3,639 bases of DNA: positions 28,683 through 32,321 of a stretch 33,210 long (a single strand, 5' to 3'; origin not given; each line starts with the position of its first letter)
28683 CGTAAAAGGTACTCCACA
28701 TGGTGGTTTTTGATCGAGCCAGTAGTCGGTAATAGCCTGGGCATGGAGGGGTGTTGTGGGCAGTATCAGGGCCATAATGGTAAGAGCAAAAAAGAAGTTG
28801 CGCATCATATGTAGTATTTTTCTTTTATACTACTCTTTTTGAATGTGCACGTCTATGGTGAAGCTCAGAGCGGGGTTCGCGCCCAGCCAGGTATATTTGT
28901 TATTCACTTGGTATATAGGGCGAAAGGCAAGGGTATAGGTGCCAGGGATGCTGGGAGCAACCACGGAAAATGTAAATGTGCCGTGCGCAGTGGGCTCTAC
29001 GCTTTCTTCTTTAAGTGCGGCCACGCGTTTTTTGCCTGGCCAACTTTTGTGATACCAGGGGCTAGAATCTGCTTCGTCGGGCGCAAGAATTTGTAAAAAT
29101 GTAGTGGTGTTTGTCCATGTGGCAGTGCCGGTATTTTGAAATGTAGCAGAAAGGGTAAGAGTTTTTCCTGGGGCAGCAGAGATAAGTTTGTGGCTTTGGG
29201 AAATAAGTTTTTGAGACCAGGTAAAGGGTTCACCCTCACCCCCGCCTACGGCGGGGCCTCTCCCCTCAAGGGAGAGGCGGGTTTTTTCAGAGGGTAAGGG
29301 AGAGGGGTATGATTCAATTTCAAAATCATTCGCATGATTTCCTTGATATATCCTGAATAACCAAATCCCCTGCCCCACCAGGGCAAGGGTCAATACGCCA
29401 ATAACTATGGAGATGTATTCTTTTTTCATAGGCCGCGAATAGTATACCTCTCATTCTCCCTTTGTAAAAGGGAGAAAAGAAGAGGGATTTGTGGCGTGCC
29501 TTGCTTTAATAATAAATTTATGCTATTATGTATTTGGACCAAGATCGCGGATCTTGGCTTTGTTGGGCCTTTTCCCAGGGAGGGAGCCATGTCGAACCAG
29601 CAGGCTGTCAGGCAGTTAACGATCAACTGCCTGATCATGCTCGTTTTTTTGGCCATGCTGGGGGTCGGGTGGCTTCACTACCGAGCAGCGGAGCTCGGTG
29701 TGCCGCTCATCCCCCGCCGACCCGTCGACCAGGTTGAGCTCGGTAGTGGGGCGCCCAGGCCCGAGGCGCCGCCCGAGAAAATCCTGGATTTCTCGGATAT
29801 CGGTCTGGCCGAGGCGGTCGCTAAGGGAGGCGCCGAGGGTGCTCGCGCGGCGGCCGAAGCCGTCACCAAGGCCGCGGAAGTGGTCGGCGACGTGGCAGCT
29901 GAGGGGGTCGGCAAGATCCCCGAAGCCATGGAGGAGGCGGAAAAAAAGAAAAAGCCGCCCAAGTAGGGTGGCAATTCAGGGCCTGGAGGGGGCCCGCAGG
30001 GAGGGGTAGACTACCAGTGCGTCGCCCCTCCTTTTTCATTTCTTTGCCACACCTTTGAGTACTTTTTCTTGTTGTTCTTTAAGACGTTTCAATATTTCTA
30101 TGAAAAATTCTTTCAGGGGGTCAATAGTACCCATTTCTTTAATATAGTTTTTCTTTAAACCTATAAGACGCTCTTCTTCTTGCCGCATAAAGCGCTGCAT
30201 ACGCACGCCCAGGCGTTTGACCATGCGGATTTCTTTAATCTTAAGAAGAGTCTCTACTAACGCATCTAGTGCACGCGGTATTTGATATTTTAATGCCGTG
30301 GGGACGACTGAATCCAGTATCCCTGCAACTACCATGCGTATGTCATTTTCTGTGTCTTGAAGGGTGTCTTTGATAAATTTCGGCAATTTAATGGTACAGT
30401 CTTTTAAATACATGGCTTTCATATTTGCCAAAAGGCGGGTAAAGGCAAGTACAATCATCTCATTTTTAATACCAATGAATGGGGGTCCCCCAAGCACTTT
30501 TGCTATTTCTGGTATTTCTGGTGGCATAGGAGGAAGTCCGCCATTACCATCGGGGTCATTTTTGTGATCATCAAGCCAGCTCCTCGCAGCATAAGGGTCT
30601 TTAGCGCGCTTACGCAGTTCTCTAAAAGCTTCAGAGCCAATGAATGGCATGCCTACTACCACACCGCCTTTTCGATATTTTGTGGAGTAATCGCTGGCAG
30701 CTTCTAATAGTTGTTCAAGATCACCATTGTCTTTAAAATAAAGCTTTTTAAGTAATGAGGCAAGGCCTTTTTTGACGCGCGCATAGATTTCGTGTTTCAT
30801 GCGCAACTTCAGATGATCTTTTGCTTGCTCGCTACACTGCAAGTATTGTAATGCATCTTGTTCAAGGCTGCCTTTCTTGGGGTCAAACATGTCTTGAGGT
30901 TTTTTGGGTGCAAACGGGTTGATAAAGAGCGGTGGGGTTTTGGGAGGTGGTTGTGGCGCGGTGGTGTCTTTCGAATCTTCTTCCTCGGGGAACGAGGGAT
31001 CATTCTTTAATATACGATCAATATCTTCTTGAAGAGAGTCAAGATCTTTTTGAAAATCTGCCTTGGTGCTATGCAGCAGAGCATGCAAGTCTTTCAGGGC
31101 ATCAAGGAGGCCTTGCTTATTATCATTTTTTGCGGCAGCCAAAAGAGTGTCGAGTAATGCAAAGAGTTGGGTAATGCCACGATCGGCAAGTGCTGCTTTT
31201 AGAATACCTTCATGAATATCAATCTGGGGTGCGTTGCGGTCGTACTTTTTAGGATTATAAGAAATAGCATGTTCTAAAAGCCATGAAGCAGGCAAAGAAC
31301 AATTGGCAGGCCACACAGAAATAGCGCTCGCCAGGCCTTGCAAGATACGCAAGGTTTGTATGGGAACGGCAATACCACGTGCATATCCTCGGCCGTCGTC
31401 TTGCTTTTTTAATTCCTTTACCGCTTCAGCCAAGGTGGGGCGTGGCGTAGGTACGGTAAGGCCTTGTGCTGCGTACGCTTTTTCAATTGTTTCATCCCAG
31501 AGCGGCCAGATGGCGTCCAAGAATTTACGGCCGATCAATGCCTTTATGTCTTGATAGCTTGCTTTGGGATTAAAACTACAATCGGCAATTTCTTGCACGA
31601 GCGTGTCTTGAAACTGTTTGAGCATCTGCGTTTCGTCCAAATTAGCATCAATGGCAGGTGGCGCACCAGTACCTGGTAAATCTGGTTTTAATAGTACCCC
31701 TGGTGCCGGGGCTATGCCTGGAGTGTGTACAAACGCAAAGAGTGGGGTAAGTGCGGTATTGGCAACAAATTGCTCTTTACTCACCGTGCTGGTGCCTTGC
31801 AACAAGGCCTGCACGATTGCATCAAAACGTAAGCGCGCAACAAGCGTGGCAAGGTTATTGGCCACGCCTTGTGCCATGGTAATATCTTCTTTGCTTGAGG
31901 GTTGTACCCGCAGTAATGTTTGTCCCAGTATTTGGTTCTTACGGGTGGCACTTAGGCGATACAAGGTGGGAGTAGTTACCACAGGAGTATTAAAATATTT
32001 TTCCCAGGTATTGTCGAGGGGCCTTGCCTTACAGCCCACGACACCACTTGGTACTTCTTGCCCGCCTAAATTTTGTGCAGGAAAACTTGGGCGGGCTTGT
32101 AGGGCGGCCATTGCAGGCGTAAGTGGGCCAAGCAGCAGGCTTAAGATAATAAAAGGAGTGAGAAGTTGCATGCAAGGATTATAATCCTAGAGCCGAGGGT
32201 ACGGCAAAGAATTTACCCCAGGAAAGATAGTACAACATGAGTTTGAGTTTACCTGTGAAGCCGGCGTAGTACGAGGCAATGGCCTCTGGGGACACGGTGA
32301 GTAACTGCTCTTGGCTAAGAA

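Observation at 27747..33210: Orphan secretome locus: two tight operons of secreted or anchored proteins with look-alike signal peptides and no recognisable domains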

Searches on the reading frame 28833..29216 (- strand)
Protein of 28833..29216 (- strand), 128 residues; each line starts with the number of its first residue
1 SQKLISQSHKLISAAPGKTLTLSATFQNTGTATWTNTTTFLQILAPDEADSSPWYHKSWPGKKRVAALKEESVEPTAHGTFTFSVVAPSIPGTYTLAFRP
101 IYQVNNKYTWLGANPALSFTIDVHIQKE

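Call 66: search_solved_structures(query=window:28833-29216:-, max_evalue=10, show_alignments=3)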
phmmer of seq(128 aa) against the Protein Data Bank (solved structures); distinct sequences matched with E-value up to 10: 6.
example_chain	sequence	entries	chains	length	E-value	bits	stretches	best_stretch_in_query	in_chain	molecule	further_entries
8vur_L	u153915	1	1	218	0.062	16.6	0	5-31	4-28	003-102 Light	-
3b5g_A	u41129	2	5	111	0.97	12.8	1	4-31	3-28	AMYLOID LAMBDA 6 LIGHT CHAIN VARIABLE REGION PIP | Amyloid lambda 6 light chain variable region PIP (fragment)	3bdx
1r4p_A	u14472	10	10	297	1.1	12.6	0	24-82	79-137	shiga-like toxin type II A subunit | Shiga-like toxin II subunit A | Shiga toxin 2 A-subunit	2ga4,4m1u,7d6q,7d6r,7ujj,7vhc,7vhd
7u6v_A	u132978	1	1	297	1.2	12.5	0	24-82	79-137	Shiga toxin 2a subunit A (Stx2A)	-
8gcw_A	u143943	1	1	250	1.7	12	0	24-82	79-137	rRNA N-glycosylase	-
8sz2_A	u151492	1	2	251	1.7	12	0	24-82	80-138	Shiga-like toxin 2 subunit A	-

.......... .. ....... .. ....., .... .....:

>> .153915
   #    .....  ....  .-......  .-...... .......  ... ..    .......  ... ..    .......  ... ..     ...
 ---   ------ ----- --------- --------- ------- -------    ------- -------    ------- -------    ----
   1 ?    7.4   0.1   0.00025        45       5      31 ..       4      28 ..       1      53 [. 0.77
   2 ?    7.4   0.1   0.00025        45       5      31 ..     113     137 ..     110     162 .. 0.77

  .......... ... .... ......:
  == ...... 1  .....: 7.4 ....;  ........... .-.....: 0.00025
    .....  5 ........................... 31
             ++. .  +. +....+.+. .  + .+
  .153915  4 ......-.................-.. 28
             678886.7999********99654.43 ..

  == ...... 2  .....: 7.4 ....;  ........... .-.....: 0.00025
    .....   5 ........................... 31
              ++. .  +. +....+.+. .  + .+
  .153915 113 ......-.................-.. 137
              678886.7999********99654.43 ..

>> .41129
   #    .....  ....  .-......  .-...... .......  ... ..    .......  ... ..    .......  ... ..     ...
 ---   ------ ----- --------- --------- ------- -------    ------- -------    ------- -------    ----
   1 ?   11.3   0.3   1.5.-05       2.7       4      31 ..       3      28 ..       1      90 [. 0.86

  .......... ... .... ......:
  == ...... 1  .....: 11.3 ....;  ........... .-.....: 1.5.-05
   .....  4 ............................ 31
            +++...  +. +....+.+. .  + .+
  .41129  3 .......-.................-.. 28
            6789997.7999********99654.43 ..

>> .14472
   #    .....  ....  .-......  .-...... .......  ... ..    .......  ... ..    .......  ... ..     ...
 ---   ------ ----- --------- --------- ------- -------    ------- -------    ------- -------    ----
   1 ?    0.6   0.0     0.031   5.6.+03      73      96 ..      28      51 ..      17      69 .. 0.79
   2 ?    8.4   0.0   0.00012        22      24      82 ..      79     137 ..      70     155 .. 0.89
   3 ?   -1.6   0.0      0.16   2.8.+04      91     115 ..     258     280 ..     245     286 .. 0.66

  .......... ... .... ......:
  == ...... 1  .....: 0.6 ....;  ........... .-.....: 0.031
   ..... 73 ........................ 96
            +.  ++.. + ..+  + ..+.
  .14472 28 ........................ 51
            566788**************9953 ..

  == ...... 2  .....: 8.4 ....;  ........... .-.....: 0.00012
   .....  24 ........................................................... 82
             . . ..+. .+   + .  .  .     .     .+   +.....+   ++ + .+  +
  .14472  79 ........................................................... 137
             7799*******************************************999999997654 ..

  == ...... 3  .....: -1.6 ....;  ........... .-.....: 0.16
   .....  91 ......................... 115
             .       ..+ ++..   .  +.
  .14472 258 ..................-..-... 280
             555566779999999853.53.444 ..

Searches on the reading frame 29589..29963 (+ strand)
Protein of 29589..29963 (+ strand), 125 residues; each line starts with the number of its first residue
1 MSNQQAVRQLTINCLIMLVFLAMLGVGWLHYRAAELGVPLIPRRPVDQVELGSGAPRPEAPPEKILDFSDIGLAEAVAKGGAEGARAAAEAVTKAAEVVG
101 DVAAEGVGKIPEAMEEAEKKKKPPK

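Call 44: find_homologous_proteins(query=A4, max_evalue=0.01)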
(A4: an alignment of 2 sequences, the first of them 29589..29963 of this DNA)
Query A4 (2 sequences) (125 aa, profile of the alignment): 2 proteins with E <= 0.01 among 2924 candidates.
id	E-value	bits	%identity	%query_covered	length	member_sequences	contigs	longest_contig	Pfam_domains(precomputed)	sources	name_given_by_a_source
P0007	1.6e-68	247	41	92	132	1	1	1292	-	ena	-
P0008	2.1e-60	220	100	100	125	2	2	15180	-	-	-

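Call 45: find_encoding_contigs(protein=P0008, flank=10000, max_places=6)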
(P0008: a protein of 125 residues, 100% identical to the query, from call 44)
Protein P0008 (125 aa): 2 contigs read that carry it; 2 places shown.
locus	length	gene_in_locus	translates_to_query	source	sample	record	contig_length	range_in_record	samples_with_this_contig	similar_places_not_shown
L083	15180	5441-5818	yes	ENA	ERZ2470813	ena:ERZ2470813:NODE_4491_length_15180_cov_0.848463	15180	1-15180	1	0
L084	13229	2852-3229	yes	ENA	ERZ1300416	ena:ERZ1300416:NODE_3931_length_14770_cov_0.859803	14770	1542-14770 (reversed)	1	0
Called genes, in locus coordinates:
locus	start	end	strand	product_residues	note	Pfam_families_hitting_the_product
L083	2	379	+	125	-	?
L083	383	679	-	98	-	-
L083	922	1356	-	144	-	PF07690:MFS_1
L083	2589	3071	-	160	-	PF07973:tRNA_SAD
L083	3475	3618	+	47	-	-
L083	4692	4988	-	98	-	-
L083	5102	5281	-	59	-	-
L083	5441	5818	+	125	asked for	-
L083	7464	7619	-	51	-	-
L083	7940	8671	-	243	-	-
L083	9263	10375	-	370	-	PF03781:FGE-sulfatase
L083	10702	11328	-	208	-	PF00069:Pkinase, PF07714:PK_Tyr_Ser-Thr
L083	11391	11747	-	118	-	-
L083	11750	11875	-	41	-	-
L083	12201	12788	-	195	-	-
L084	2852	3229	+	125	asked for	-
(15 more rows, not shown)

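Call 82: find_related_loci(query=A4, collection=viral_contigs, flank=5000)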
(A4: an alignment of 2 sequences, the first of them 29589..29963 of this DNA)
Query A4 (125 aa) in viral_contigs; peptide patterns used: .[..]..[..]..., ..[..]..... (x = any residue, [..] = any of these).
165 stretches matched a pattern, but none encodes a relative of the query by tblastn (E <= 1e-3).

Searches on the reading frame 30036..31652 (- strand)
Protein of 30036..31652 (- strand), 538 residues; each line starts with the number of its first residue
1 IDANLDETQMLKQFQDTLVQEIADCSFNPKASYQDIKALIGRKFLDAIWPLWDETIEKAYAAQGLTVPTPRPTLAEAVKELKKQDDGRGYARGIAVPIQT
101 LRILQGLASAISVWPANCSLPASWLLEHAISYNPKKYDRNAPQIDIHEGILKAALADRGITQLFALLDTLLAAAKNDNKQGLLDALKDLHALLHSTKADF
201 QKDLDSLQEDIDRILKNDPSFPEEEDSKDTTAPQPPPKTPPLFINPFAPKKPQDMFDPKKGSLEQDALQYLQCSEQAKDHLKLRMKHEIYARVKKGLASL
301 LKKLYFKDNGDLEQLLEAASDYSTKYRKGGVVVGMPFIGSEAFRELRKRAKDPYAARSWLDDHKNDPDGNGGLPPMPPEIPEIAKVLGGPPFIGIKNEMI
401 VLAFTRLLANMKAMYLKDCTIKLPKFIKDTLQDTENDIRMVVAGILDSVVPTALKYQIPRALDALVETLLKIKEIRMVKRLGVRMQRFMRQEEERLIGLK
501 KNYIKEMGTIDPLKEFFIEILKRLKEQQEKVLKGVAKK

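Call 37: find_related_loci(query=A1, collection=metagenome_contigs, flank=10000)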
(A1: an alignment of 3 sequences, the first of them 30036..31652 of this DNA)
Query A1 (538 aa) in metagenome_contigs; peptide patterns used: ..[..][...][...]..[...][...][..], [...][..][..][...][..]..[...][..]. (x = any residue, [..] = any of these).
380 stretches matched a pattern, but none encodes a relative of the query by tblastn (E <= 1e-3).

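Call 38: find_related_loci(query=A1, collection=viral_contigs, flank=10000)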
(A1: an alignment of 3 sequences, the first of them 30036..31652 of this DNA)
Query A1 (538 aa) in viral_contigs; peptide patterns used: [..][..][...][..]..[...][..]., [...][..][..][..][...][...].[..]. (x = any residue, [..] = any of these).
59 stretches matched a pattern, but none encodes a relative of the query by tblastn (E <= 1e-3).

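Call 50: search_solved_structures(query=A1, max_evalue=1)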
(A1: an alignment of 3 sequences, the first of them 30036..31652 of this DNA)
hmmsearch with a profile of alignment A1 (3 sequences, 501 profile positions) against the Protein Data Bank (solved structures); distinct sequences matched with E-value up to 1: 3.
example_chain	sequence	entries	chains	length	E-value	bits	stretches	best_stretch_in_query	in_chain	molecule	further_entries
9had_C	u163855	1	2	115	0.0026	19.9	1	117-201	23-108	DerF21_binder10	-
6xor_A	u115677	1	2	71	0.051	15.6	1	435-491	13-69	Protein swallow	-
3a6m_A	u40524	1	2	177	0.73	11.8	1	443-486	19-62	Protein grpE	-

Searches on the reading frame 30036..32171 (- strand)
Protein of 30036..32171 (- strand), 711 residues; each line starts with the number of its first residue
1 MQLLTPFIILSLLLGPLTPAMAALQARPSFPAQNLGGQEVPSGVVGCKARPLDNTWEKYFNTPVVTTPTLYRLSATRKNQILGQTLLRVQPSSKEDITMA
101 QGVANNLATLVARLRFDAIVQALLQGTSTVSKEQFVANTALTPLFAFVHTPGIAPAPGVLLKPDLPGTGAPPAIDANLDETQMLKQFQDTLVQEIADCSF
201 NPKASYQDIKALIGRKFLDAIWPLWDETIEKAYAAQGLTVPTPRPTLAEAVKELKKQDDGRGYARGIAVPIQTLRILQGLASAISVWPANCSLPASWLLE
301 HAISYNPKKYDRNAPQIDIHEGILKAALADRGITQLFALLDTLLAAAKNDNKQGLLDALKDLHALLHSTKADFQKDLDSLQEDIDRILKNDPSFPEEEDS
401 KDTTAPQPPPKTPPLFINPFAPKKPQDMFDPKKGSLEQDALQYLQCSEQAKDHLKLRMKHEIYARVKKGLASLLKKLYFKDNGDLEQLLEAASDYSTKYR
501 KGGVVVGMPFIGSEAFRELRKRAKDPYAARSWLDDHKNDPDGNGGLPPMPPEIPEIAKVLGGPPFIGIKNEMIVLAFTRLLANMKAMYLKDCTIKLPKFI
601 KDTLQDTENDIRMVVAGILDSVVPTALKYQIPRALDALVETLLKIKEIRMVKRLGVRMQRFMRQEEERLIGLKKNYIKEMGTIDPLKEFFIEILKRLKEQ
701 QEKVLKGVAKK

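Call 4: search_protein_families(library=pfam, proteins=[window:30036-32171:-], max_evalue=1)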
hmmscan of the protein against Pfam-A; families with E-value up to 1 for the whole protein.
window:30036-32171:- (711 aa): 0 families

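Call 6: search_protein_families(library=ncbifam, proteins=[window:30036-32171:-], max_evalue=1)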
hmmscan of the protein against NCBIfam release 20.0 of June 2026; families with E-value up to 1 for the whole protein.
window:30036-32171:- (711 aa): 3 families
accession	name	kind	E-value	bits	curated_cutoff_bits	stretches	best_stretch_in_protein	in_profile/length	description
NF033172.0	N_to_GlyXaaXaa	domain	0.22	11.7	40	0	333-392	13-74/122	collagen-like repeat preface domain-containing protein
NF033930.1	pneumo_PspA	exception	0.26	9.9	850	1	350-449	323-409/659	pneumococcal surface protein A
NF009188.0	PRK12536.1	subfamily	0.8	9.6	250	0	587-653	34-100/190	RNA polymerase sigma factor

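Call 7: find_homologous_proteins(query=window:30036-32171:-)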
Query window:30036-32171:- (711 aa): 1 proteins with E <= 0.001 among 8000 candidates.
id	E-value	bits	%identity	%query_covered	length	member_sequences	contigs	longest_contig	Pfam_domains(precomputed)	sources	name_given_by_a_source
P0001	0.0e+0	1594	100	100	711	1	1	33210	-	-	-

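Call 23: search_protein_representatives(protein=window:30036-32171:-)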
Query: 711 residues. Proteins with E-value up to 0.001 (for the whole library): 4; up to 1e-10: 2; up to 1e-30: 1. The best 4 are listed.
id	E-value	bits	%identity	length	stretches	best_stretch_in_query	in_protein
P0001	0.0e+00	1593.7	100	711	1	1-711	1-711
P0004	2.3e-21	92.4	32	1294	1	182-497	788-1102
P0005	4.1e-08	48.6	30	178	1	553-701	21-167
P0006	1.4e-07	46.8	71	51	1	99-149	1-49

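Call 28: search_protein_families(library=pfam, proteins=[P0004, P0005], max_evalue=0.1)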
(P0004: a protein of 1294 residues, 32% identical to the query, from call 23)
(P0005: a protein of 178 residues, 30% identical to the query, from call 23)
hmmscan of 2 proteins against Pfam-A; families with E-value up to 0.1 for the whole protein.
P0004 (1294 aa): 2 families
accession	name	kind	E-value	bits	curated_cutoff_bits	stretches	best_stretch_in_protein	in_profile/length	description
PF14870.12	PSII_BNR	-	2.8e-20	73.2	27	2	206-365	8-168/303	Photosynthesis system II assembly factor YCF48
PF10180.14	WKF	-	0.0074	16.5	25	1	1026-1059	20-56/63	WKF domain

P0005 (178 aa): 0 families

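Call 29: find_encoding_contigs(protein=P0004, flank=10000, max_places=6)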
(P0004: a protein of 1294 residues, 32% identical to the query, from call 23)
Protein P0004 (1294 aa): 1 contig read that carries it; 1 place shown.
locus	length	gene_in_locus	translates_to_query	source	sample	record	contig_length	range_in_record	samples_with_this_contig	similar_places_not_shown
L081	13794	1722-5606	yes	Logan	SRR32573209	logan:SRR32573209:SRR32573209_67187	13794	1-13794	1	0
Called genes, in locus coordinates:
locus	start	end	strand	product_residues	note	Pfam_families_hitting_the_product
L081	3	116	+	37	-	?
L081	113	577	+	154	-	PF00293:NUDIX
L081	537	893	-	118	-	PF00453:Ribosomal_L20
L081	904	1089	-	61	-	PF01632:Ribosomal_L35p (weak)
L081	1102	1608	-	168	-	PF05198:IF3_N, PF00707:IF3_C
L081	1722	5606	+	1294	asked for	PF14870:PSII_BNR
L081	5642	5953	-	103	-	-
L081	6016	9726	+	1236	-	-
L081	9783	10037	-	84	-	-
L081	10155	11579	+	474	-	-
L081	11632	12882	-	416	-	PF00675:Peptidase_M16 (weak), PF05193:Peptidase_M16_C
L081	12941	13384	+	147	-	PF01668:SmpB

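Call 30: find_encoding_contigs(protein=P0005, flank=10000, max_places=6)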
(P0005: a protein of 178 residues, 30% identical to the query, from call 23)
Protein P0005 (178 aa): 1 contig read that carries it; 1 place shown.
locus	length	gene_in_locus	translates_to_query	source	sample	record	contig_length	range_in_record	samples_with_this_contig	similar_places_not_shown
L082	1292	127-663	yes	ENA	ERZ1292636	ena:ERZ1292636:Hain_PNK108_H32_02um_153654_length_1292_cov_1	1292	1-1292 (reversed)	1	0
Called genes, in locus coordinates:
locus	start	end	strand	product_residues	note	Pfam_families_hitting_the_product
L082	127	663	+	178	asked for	-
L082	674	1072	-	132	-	-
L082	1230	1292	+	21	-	?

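Call 55: search_protein_families(library=phrogs, proteins=[window:30036-32171:-], max_evalue=0.1)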
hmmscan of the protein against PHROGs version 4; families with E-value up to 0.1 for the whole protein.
window:30036-32171:- (711 aa): 0 families

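Call 56: search_protein_families(library=padloc, proteins=[window:30036-32171:-], max_evalue=0.1)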
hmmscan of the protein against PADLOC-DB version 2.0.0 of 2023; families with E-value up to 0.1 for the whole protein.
window:30036-32171:- (711 aa): 0 families
